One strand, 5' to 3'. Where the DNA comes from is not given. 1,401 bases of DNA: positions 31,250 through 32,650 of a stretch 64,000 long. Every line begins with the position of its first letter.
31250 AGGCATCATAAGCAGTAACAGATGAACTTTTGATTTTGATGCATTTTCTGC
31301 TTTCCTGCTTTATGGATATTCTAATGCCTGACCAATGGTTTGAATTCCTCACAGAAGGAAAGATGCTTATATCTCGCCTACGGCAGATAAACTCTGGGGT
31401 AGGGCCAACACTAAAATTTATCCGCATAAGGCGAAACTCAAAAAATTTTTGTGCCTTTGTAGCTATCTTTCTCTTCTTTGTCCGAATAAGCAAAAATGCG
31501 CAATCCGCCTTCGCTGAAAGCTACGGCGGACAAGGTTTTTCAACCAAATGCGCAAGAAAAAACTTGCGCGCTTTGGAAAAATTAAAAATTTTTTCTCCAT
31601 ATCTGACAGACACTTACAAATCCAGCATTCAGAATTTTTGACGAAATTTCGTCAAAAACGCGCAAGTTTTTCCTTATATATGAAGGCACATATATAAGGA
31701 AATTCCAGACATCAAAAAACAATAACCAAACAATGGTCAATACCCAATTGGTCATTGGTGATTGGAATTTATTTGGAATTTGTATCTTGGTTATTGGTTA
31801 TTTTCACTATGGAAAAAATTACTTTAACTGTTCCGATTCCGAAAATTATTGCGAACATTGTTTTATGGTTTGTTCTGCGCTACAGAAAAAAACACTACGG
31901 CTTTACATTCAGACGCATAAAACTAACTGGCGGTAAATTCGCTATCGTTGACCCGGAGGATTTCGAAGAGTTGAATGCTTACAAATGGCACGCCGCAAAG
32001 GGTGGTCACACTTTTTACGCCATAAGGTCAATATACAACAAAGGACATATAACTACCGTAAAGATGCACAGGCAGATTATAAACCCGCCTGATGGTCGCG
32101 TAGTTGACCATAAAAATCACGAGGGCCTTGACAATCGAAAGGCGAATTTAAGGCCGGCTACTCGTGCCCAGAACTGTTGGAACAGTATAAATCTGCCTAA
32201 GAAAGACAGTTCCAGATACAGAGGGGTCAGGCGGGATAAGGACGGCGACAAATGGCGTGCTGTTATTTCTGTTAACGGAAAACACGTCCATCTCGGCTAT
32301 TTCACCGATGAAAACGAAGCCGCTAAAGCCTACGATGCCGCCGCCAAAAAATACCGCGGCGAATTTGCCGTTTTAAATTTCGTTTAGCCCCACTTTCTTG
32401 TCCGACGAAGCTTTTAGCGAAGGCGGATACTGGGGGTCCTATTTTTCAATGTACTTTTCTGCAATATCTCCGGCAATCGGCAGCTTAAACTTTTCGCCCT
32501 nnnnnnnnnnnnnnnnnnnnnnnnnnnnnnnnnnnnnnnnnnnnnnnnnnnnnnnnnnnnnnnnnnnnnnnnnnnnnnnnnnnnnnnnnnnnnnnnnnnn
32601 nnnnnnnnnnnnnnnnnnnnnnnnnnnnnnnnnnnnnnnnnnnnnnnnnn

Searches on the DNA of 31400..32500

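Call 83: search_rna_families(source=window, start=31400, end=32500, threshold=evalue, max_evalue=1)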
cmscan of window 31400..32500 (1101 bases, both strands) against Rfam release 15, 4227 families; matches with E-value up to 1: 3.
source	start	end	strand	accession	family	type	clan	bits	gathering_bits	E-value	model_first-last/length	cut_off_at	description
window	31635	31718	-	RF01926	mir-981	Gene; miRNA;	-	24.1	51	0.00027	1-86/86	no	mir-981 microRNA precursor family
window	31547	31682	+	RF04205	MIR2606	Gene; miRNA;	-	23.6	139.7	0.86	1-165/165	no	MIR2606 microRNA precursor family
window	31536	31593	+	RF02931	Bacilli-1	Gene; sRNA;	-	19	55.6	0.19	1-65/65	no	Bacilli-1 RNA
